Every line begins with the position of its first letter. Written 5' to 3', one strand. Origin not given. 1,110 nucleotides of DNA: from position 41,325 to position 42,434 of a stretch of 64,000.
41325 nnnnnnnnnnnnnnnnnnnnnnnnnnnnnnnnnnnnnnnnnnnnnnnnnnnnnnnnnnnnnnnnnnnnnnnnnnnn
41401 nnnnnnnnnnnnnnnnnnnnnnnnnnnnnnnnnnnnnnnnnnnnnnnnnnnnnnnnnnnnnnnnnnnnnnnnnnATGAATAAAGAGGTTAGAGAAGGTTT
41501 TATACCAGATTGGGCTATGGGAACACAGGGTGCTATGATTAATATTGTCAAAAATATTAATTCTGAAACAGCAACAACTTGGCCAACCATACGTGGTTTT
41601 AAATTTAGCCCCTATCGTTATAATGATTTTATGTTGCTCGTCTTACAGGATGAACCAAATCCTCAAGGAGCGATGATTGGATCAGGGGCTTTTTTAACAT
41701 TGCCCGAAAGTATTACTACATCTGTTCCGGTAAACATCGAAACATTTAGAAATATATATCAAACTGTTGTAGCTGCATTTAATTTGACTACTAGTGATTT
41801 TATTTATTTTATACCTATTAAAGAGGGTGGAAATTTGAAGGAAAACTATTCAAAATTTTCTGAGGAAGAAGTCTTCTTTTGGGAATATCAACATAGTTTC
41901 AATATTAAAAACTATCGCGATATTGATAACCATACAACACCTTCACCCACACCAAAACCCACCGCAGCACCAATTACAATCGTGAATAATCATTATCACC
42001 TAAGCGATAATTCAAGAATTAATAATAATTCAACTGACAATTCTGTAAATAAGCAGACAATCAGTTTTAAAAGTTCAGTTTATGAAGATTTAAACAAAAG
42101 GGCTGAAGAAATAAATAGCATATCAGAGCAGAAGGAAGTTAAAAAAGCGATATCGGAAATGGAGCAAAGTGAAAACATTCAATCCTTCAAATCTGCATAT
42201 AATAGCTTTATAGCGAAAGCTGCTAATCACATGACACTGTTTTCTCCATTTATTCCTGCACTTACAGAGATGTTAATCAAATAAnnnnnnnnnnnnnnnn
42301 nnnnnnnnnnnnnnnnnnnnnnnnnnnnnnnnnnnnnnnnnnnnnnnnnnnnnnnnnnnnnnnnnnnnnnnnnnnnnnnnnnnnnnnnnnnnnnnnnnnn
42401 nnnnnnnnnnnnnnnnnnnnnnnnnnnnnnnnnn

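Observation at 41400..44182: Low-GC two-gene cassette with a SIR2-like protein, flanked by short interspersed repeats and followed by a ParE/RelE TA pair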

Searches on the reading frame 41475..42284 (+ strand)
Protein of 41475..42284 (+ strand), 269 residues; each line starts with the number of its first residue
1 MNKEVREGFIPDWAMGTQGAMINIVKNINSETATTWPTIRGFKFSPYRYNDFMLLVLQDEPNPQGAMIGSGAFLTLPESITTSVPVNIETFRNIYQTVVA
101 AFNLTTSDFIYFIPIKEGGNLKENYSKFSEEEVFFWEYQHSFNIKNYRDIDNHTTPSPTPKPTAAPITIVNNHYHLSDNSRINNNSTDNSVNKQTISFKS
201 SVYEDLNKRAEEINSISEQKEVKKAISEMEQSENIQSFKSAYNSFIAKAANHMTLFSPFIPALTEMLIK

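Call 5: search_protein_families(library=pfam, proteins=[window:41475-42284:+], max_evalue=1)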
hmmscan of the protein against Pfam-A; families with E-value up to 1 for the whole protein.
window:41475-42284:+ (269 aa): 2 families
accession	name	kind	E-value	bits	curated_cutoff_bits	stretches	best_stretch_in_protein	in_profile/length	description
PF06485.17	Tab2-like_N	-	0.029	14.9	25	1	210-254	39-84/103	RNA-binding protein Tab2/Atab2 N terminal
PF03194.20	LUC7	-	0.11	12.7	33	1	180-244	105-170/246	LUC7 N_terminus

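Call 6: search_protein_families(library=padloc, proteins=[window:41475-42284:+], max_evalue=1)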
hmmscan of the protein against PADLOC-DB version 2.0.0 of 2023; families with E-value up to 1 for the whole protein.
window:41475-42284:+ (269 aa): 0 families

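Call 7: search_protein_families(library=ncbifam, proteins=[window:41475-42284:+], max_evalue=1)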
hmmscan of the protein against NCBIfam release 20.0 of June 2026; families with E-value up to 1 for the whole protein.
window:41475-42284:+ (269 aa): 0 families

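Call 15: find_homologous_proteins(query=window:41475-42284:+, max_evalue=0.001)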
Query window:41475-42284:+ (269 aa): 18 proteins with E <= 0.001 among 304 candidates.
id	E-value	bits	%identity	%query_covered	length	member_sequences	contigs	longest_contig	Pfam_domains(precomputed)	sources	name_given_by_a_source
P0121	2.0e-174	596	100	100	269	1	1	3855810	-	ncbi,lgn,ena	-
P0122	3.0e-13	68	39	43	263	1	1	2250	-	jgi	jgi:hypothetical protein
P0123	4.0e-13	68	45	37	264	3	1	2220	-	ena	-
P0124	5.5e-13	67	45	37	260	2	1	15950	-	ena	-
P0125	7.0e-13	67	36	44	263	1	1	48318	-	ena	-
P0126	8.8e-13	66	52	34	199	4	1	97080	-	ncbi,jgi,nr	ncbi:MAG: hypothetical protein LBF27_30840 [Sphingobacterium sp.]|jgi:hypothetical protein|nr:hypoth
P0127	1.2e-12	66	45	36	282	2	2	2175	-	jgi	-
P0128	1.9e-12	65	51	34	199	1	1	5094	-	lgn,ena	-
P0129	2.8e-12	65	45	36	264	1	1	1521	-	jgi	jgi:hypothetical protein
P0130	5.5e-12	64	48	33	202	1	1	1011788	-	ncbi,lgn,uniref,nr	ncbi:hypothetical protein SAMN05421503_1818 [Terribacillus aidingensis]|uniref:Uncharacterized prote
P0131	8.0e-12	63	42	38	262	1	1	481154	-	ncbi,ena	-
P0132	2.2e-11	62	41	35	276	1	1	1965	-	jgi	jgi:hypothetical protein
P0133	7.8e-11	60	43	35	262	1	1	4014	-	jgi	jgi:hypothetical protein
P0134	3.8e-10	58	37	40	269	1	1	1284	-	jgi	jgi:hypothetical protein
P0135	4.4e-10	58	46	35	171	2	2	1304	-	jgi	jgi:hypothetical protein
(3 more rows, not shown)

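Call 16: find_encoding_contigs(protein=P0121, flank=10000, max_places=4)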
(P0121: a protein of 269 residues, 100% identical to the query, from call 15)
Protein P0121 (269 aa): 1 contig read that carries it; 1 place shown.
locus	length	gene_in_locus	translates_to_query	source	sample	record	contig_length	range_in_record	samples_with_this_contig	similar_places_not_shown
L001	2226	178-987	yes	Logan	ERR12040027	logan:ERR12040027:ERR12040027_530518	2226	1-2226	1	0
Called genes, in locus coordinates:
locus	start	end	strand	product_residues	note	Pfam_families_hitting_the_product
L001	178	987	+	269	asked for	-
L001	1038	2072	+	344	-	-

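Call 36: find_encoding_contigs(protein=P0126, flank=6000, max_places=2)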
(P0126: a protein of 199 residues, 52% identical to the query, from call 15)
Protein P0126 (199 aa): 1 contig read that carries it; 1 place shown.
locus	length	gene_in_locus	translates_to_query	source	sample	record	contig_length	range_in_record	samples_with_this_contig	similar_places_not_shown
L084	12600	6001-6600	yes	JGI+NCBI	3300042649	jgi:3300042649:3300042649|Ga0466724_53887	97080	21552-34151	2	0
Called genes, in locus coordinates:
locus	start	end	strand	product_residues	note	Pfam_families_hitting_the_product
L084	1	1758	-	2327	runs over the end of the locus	PF03060:NMO (weak), PF03060:NMO, PF00109:ketoacyl-synt, PF02801:Ketoacyl-synt_C, PF16197:KAsynt_C_assoc (weak), PF00698:Acyl_transf_1, PF08659:KR, PF00106:adh_short, +3 more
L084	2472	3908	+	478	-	PF17293:Arm-DNA-bind_5, PF13102:Phage_int_SAM_5, PF00589:Phage_integrase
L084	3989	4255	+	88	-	PF12728:HTH_17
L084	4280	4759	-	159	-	-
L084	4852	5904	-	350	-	PF04326:SLFN_AlbA_2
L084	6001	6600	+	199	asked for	-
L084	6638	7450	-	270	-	-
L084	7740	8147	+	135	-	PF19514:MobC_2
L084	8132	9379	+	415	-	PF03432:Relaxase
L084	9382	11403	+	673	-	PF14293:YWFCY, PF02534:T4SS-DNA_transf, PF10412:TrwB_AAD_bind, PF12696:TraG-D_C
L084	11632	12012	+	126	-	PF04002:RadC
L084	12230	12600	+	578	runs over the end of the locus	-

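Call 37: find_encoding_contigs(protein=P0125, flank=6000, max_places=2)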
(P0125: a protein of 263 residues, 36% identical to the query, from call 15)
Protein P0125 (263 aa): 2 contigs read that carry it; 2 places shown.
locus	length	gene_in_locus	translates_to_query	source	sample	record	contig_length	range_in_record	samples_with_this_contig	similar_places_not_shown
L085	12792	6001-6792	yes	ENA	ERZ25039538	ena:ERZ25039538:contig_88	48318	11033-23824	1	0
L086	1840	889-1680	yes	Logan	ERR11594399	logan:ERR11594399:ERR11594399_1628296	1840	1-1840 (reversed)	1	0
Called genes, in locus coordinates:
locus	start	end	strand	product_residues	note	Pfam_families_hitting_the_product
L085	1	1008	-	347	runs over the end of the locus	PF01548:DEDD_Tnp_IS110, PF02371:Transposase_20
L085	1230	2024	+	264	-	-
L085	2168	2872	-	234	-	PF13620:CarboxypepD_reg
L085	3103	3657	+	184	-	-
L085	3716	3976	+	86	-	-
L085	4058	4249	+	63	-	-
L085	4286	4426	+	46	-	-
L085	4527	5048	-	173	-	-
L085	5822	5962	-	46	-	-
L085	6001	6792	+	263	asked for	-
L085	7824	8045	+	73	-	PF12728:HTH_17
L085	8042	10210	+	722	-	PF12965:DUF3854, PF19263:DUF5906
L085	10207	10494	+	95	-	-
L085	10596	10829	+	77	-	-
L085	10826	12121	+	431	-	PF00589:Phage_integrase (weak)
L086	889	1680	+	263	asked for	-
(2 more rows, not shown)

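Call 50: search_protein_families(library=phrogs, proteins=[window:41475-42284:+, P0126, P0125, P0130], max_evalue=0.1)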
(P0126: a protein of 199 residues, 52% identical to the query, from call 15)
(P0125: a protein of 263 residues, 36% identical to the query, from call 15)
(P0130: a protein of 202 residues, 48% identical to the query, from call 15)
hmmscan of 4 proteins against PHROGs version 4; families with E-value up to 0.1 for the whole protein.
window:41475-42284:+ (269 aa): 1 family
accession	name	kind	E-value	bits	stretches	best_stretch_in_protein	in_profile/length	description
phrog_16834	-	unknown function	3.6e-06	28.3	1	173-264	98-190/192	-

P0126 (199 aa): 3 families
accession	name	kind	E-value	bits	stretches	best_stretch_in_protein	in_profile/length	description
phrog_16834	-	unknown function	1.6e-20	75.1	1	1-195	1-190/192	-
phrog_2343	-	head and packaging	0.041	14.7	1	115-166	41-92/106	terminase small subunit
phrog_6822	-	unknown function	0.05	14.7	0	122-167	40-84/138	-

P0125 (263 aa): 1 family
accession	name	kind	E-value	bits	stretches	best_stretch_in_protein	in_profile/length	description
phrog_16834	-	unknown function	3.5e-10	41.4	1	134-254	70-189/192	-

P0130 (202 aa): 1 family
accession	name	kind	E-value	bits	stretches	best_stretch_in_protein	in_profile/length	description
phrog_16834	-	unknown function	9e-35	121.6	1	9-197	4-190/192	-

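Call 51: search_solved_structures(query=A2, max_evalue=10, show_alignments=1)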
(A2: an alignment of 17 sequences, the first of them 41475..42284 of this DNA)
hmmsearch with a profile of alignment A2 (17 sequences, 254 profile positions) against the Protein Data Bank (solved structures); distinct sequences matched with E-value up to 10: 7.
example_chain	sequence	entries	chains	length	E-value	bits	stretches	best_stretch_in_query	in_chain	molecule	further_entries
6oua_K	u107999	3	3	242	0.24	14.8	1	28-105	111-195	Inner kinetochore subunit MCM22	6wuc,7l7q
28jw_O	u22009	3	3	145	0.26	14.7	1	127-219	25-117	Large ribosomal subunit protein uL18c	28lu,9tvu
10dq_K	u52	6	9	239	0.26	14.6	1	28-105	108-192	Inner kinetochore subunit MCM22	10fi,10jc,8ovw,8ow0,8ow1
3tul_A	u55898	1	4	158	0.29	14.5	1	34-153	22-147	Cell invasion protein sipB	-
8gjg_A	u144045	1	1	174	0.52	13.7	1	181-217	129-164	gluc_A04_0005 Binder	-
7bew_A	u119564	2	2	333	0.72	13.2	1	20-114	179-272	Glyceraldehyde-3-phosphate dehydrogenase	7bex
9wyu_A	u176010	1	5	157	3.4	11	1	55-149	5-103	Anti-Parallel Protein 10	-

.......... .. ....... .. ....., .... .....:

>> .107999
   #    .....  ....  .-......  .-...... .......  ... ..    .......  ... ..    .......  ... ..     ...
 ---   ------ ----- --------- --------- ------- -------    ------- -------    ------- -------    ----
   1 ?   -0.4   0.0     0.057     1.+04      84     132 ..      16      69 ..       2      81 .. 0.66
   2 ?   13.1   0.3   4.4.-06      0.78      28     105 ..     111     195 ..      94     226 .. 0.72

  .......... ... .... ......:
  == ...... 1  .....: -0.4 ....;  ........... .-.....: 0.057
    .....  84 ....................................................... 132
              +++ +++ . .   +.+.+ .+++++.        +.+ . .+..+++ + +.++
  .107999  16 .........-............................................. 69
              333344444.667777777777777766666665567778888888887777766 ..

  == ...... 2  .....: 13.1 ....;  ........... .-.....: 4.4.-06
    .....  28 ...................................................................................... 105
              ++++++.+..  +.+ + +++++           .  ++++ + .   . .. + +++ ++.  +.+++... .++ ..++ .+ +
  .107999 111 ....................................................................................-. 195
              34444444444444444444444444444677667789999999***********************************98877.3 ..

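Call 55: predict_structure(alignment_id=A2)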
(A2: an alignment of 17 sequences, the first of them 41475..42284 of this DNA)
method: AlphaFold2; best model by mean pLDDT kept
length: 269 residues; sequences in the alignment: 17
mean_pLDDT: 56.6   pTM: 0.35
mean pLDDT of the five models: 56.6, 54.1, 53.9, 50.6, 50.4
residues with pLDDT >= 90: 57; 70-90: 13; 50-70: 44; < 50: 155
segments of 3 or more residues with pLDDT < 50: 1-43, 60-72, 76-85, 114-197
pLDDT, mean of each block of 10 residues (from residue 1): 31 38 43 44 51 53 42 48 50 66 59 47 40 31 32 42 38 36 40 46 94 98 97 89 97 96 86
secondary structure, 60 per line:
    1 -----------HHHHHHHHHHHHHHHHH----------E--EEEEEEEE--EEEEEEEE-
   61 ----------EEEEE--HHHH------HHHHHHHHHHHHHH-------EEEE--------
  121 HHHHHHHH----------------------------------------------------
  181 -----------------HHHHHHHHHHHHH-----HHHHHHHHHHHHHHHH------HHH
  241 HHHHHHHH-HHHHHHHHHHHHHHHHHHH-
elements in order: H12-28 E42-49 E52-59 E71-75 H78-81 H88-101 E109-112 H121-128 H198-210 H216-231 H238-248 H250-268

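Call 83: find_encoding_contigs(protein=P0130, flank=7000, max_places=1)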
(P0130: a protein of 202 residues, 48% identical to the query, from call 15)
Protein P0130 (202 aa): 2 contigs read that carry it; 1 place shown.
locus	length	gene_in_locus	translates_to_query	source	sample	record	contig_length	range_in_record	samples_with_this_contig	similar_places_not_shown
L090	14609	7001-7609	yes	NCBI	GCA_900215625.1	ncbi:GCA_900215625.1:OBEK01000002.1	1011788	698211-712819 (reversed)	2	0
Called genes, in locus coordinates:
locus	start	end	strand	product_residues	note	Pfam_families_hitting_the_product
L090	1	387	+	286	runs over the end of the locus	PF01479:S4, PF01728:FtsJ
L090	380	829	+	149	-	PF01316:Arg_repressor, PF02863:Arg_repressor_C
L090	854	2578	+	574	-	PF02463:SMC_N, PF13175:AAA_15 (weak), PF13476:AAA_23, PF13555:AAA_29 (faint)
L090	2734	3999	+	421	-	PF13180:PDZ_2 (weak), PF17820:PDZ_6, PF05580:Peptidase_S55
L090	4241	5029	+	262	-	PF00072:Response_reg, PF08769:Spo0A_C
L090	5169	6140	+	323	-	PF02899:Phage_int_SAM_1 (weak), PF13495:Phage_int_SAM_4 (faint), PF00589:Phage_integrase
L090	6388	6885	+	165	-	PF01471:PG_binding_1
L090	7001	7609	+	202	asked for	-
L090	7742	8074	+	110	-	-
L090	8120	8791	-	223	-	-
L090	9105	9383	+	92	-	-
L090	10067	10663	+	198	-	-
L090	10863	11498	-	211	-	PF17851:GH43_C2, PF07081:DUF1349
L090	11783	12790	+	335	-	PF08240:ADH_N, PF00107:ADH_zinc_N, PF13602:ADH_zinc_N_2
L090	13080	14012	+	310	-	PF04657:DMT_YdcZ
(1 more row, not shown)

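Call 84: find_encoding_contigs(protein=P0131, flank=7000, max_places=1)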
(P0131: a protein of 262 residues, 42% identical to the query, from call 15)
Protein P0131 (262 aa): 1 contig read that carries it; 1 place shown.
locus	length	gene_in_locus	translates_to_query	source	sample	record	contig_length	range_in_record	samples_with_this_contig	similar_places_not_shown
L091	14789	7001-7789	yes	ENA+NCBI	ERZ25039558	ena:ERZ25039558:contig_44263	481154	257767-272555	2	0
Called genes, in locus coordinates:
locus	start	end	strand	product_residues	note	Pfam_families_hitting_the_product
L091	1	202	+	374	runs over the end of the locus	PF20990:DUF2207_C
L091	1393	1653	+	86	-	PF13365:Trypsin_2 (weak)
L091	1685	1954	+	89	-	PF08817:YukD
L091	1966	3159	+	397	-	PF00899:ThiF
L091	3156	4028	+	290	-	PF01398:JAB, PF14464:Prok-JAB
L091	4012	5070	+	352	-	PF16697:Yop-YscD_cpl, PF00498:FHA (weak)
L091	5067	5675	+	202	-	PF14446:Prok-RING_1 (weak), PF05154:TM2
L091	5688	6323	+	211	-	PF14237:GYF_2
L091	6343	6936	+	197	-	PF00179:UQ_con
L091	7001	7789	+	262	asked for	-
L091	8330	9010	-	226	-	-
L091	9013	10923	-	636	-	PF13480:Acetyltransf_6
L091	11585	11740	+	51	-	PF18919:DUF5670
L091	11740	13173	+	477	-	PF01566:Nramp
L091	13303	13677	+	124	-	PF19027:DUF5752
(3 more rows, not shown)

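Call 87: fold_search(model_id=the predicted structure, library=viral)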
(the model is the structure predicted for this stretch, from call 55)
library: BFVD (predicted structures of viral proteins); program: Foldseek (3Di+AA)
matches with E <= 10: 510; with E <= 0.001: 0
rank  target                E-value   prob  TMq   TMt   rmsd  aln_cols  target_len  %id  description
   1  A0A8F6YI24            2.1e-02  0.23  0.13  0.12  23.8       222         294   15  Uncharacterized protein [Rhinella marina erythrocytic-like virus]
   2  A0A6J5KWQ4            3.4e-02  0.72  0.17  0.34  10.8       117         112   11  Uncharacterized protein [uncultured Caudovirales phage]
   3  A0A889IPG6            4.5e-02  0.38  0.15  0.19  14.5       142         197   11  (no name in the UniProt tables at hand)
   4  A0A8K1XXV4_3          5.1e-02  0.51  0.22  0.06  21.1       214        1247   14  (no name in the UniProt tables at hand)
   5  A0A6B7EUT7            5.8e-02  0.66  0.19  0.20   8.9       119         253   13  (no name in the UniProt tables at hand)
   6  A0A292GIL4            6.1e-02  0.69  0.16  0.35  14.4       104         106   14  (no name in the UniProt tables at hand)
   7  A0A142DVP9            6.5e-02  0.41  0.14  0.31  15.0       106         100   12  PxGV-Corf55 protein [Plutella xylostella granulovirus]
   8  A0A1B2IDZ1            8.8e-02  0.30  0.12  0.10  15.9       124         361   12  Uncharacterized protein [Erwinia phage vB_EamM_Kwan]
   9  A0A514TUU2            9.3e-02  0.20  0.13  0.15  14.6       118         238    8  Uncharacterized protein [Aeromonas phage PS1]
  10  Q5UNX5                9.3e-02  0.16  0.14  0.15  37.4       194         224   10  Uncharacterized protein L725 [Acanthamoeba polyphaga mimivirus]
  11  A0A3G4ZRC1            9.9e-02  0.28  0.12  0.09  11.6       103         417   16  Uncharacterized protein [Dasosvirus sp.]
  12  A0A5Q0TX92            1.3e-01  0.41  0.17  0.26  11.9       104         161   10  Uncharacterized protein [uncultured virus]
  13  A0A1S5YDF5            1.4e-01  0.18  0.15  0.08  20.2       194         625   11  Uncharacterized protein [Leptopilina boulardi filamentous virus]
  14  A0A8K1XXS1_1          1.8e-01  0.33  0.23  0.06  20.7       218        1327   13  (no name in the UniProt tables at hand)
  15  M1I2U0                1.8e-01  0.20  0.19  0.11  22.8       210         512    7  (no name in the UniProt tables at hand)
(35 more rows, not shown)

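Call 88: search_dna_similar(query=window:41475-42284:+, collection=phages, mode=protein, max_evalue=0.001, max_rows=15)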
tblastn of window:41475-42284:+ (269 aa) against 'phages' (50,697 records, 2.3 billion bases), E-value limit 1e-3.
No match.

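Call 89: search_dna_similar(query=P0130, collection=phages, mode=protein, max_evalue=0.001, max_rows=12)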
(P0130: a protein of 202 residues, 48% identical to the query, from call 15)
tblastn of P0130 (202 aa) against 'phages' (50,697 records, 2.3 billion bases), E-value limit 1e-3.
No match.
